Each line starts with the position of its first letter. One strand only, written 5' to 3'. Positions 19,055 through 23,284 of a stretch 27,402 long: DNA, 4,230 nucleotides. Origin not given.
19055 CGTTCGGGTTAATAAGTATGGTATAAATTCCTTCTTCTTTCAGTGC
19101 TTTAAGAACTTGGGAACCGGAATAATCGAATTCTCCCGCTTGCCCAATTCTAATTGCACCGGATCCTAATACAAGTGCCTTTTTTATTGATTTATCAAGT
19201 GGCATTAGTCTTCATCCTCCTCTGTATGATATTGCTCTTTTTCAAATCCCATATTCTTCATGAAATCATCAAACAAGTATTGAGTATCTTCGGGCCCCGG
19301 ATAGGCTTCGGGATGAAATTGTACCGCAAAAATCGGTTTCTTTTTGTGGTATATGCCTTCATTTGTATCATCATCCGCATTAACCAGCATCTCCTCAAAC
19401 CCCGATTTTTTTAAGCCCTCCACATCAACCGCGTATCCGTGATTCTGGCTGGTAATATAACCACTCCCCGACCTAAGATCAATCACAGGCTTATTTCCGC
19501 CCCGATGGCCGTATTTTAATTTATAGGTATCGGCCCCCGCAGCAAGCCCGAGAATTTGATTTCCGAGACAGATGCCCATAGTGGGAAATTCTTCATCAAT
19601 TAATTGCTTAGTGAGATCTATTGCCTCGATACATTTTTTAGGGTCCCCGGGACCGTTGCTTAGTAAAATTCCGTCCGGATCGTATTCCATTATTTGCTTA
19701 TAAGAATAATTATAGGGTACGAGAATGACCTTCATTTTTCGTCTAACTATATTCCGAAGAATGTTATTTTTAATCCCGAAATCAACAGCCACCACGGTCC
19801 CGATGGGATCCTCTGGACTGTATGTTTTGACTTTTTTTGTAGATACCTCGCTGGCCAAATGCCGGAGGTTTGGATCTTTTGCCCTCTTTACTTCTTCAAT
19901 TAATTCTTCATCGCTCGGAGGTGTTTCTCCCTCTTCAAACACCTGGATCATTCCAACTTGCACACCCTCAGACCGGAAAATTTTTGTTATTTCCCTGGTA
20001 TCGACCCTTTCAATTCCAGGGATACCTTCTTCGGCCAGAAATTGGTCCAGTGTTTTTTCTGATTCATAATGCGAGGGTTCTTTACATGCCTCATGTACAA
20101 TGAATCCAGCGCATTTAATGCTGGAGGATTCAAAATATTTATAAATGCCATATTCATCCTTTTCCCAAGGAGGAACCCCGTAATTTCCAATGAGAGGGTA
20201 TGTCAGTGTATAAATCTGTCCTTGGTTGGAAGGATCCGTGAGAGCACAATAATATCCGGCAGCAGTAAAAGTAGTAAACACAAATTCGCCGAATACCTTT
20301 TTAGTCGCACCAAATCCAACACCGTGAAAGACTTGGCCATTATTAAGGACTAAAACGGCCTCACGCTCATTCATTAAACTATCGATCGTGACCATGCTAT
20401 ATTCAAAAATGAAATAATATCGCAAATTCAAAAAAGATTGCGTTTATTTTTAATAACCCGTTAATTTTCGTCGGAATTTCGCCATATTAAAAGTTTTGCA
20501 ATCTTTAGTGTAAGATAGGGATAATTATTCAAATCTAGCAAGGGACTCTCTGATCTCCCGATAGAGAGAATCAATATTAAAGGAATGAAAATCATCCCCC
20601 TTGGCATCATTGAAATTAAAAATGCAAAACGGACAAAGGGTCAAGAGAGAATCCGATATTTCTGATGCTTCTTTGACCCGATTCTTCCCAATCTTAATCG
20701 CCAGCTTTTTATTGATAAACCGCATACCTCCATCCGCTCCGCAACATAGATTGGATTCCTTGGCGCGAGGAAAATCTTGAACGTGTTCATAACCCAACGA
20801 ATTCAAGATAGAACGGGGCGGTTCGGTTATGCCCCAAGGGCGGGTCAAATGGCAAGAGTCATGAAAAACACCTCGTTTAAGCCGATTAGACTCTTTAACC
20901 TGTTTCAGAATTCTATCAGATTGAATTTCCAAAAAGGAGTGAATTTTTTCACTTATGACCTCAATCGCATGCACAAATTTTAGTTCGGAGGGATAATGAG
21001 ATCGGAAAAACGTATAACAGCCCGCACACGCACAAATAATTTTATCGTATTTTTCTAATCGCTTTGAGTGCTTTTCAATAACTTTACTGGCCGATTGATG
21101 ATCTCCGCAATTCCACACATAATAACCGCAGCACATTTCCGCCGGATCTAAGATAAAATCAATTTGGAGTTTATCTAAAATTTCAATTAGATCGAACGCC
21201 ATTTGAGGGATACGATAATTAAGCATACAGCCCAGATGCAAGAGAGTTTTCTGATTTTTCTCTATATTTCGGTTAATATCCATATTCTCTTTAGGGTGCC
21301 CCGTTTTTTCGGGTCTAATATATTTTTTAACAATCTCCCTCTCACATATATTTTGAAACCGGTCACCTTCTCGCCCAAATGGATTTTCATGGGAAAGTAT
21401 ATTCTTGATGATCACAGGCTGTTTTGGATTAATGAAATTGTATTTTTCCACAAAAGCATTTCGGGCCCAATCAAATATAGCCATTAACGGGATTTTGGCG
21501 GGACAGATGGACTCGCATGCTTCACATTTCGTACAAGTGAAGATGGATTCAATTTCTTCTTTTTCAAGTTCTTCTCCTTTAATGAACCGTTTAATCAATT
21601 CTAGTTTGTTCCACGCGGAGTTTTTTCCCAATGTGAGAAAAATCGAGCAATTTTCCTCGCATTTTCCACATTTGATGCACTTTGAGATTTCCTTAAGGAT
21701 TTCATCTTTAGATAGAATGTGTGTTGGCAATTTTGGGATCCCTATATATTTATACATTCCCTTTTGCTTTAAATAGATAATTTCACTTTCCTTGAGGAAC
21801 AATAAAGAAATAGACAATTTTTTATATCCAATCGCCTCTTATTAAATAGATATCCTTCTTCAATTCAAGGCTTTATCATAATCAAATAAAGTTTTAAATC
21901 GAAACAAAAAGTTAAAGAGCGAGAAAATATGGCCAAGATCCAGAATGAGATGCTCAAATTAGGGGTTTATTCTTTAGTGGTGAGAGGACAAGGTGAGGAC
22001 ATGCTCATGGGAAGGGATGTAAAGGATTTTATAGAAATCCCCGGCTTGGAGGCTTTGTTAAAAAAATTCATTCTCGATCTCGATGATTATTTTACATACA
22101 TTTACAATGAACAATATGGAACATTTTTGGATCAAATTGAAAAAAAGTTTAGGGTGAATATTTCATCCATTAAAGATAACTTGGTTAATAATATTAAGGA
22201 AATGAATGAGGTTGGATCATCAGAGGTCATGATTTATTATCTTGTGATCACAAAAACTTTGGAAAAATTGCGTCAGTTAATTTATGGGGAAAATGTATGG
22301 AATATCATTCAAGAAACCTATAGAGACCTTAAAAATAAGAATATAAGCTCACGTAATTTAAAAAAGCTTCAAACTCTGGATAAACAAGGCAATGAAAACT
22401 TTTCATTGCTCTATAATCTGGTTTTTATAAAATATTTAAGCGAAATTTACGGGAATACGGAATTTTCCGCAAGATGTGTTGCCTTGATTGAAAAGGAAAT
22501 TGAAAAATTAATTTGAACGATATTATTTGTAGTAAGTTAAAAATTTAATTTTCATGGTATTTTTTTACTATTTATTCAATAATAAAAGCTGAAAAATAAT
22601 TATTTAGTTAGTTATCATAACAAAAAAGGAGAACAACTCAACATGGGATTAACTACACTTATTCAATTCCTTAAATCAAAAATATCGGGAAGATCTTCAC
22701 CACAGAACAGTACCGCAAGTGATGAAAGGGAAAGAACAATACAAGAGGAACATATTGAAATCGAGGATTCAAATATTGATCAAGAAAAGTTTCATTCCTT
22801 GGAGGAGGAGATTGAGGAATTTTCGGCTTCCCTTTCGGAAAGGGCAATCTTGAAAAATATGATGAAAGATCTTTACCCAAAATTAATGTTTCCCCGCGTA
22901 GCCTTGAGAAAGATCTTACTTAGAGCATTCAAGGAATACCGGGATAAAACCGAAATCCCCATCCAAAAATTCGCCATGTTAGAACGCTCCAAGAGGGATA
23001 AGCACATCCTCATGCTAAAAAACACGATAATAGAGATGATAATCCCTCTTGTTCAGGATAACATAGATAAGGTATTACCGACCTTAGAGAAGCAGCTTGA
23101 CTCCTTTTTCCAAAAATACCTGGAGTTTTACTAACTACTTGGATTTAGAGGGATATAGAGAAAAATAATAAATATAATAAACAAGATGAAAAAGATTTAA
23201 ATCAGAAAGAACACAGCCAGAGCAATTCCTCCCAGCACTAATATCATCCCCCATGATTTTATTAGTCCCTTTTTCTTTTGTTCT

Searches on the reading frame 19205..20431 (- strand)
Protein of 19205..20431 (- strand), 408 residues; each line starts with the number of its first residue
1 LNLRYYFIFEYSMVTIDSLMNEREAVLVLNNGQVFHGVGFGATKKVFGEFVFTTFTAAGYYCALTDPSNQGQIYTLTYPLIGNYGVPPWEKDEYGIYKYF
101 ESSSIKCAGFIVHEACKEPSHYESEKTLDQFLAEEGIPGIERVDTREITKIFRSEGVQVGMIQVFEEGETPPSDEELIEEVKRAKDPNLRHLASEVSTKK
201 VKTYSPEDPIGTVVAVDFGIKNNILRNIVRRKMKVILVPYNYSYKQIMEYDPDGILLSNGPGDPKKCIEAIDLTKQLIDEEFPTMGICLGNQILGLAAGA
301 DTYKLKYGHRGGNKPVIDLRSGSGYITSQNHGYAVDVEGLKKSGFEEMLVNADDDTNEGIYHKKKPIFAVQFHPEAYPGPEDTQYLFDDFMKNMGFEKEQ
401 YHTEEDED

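Call 11: search_protein_families(library=pfam, proteins=[window:19205-20431:-], max_evalue=0.001)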
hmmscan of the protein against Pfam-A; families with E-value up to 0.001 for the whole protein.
window:19205-20431:- (408 aa): 3 families
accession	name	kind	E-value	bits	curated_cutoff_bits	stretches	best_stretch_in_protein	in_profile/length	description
PF00117.34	GATase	-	1.7e-52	178.3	22.8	1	215-392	2-189/190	Glutamine amidotransferase class-I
PF00988.28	CPSase_sm_chain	-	5.1e-40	136.6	27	1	27-162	1-126/126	Carbamoyl-phosphate synthase small chain, CPSase domain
PF07722.19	Peptidase_C26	-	9.3e-07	29.3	20.5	1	264-375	88-219/219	Peptidase C26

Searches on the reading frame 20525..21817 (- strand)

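Call 11: search_protein_families(library=pfam, proteins=[window:20525-21817:-], max_evalue=0.001)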
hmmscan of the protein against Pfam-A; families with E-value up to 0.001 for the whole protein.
window:20525-21817:- (430 aa): 6 families
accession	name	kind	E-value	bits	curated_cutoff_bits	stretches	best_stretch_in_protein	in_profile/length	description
PF02754.22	CCG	-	2.9e-21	75.8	20.6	2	318-402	3-84/85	Cysteine-rich domain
PF13183.11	Fer4_8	-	5.4e-11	43.3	27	1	43-109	1-68/68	4Fe-4S dicluster domain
PF12838.12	Fer4_7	-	1.8e-06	28.7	27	1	46-109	1-52/52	4Fe-4S dicluster domain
PF13187.11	Fer4_9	-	1.7e-05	25.1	27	1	46-108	1-50/52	4Fe-4S dicluster domain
PF13534.11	Fer4_17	-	2e-05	25.5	22.2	1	46-109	1-60/61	4Fe-4S dicluster domain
PF13484.11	Fer4_16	-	0.0007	20.8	30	1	46-107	1-65/66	4Fe-4S double cluster binding domain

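Call 59: search_protein_families(library=ncbifam, proteins=[window:20525-21817:-], max_evalue=0.00001)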
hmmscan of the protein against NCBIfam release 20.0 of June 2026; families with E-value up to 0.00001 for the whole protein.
window:20525-21817:- (430 aa): 19 families
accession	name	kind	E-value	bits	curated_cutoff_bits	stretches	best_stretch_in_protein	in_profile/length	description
NF004898.0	PRK06259.1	equivalog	1.4e-43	149.3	385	1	38-417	127-482/488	fumarate reductase (CoM/CoB) subunit TfrB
NF045670.1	quin_L_LdhH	equivalog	7.5e-40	136.9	800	2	184-402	462-685/706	L-lactate dehydrogenase (quinone) large subunit LdhH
NF008369.0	PRK11168.1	equivalog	3.4e-28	98.6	278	2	186-403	164-381/401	anaerobic glycerol-3-phosphate dehydrogenase subunit C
NF008434.0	PRK11274.1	equivalog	5.1e-25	88.2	333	1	44-386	22-371/409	glycolate oxidase subunit GlcF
NF045663.1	diclust_near_Sec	equivalog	1.4e-24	86.2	530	1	32-413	291-629/759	pyridine nucleotide-disulfide oxidoreductase/dicluster-binding protein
TIGR03379.1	glycerol3P_GlpC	equivalog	1.4e-14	53.7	279.9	1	184-402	157-377/397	anaerobic glycerol-3-phosphate dehydrogenase subunit GlpC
TIGR03288.1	CoB_CoM_SS_B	equivalog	4.9e-12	45.7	345.15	1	294-404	125-239/290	CoB--CoM heterodisulfide reductase subunit B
NF045796.1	DsrK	equivalog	1.2e-10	40.7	400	1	284-382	291-392/453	sulfate reduction electron transfer complex DsrMKJOP subunit DsrK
NF045724.1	ferredox_TmcB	equivalog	6.4e-10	38.2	735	1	265-367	263-365/430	electron transfer complex ferredoxin TmcB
NF041780.1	hetero_SS_HdrB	equivalog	3.1e-09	36.6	450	0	189-319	4-134/304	ferredoxin:CoB-CoM heterodisulfide reductase subunit HdrB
NF041837.1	rnfC_Methano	equivalog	1.9e-08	33.6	650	1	33-131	345-435/438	Rnf electron transport complex subunit RnfC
NF045711.1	sulf_resp_HmcF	equivalog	2.5e-08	33.2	750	0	279-370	307-390/457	sulfate respiration complex iron-sulfur protein HmcF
TIGR01945.1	rnfC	subfamily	3e-08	32.6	245.95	1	42-123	360-432/435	RnfABCDGE type electron transport complex subunit C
NF003454.1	PRK05035.1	equivalog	4e-08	32.2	345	1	43-122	365-435/556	electron transport complex subunit RsxC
TIGR03290.1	CoB_CoM_SS_C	equivalog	6.6e-08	32.7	160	1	45-126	2-79/144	CoB--CoM heterodisulfide reductase subunit C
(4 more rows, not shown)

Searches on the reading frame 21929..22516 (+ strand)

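Call 11: search_protein_families(library=pfam, proteins=[window:21929-22516:+], max_evalue=0.001)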
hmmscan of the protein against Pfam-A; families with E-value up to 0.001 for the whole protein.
window:21929-22516:+ (195 aa): 0 families

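Call 58: search_protein_families(library=pfam, proteins=[window:21929-22516:+], max_evalue=1)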
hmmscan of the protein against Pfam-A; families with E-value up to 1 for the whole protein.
window:21929-22516:+ (195 aa): 2 families
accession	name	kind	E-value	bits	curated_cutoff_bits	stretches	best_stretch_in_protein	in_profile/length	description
PF14314.12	Methyltrans_Mon_2nd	-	0.0044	16.8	25.2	1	30-148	142-254/268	Virus-capping methyltransferase, MT domain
PF25605.1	Phage_80a_gp11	-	0.081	13.7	27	1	59-125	6-71/76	Phage 80a gp11 protein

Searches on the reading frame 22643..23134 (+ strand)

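Call 11: search_protein_families(library=pfam, proteins=[window:22643-23134:+], max_evalue=0.001)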
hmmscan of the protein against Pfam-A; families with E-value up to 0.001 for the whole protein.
window:22643-23134:+ (163 aa): 0 families

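Call 58: search_protein_families(library=pfam, proteins=[window:22643-23134:+], max_evalue=1)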
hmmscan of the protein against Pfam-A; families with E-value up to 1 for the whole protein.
window:22643-23134:+ (163 aa): 1 family
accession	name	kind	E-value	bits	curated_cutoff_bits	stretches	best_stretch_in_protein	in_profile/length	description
PF02436.23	PYC_OADA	-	0.13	12.4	27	1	32-113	102-181/201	Conserved carboxylase domain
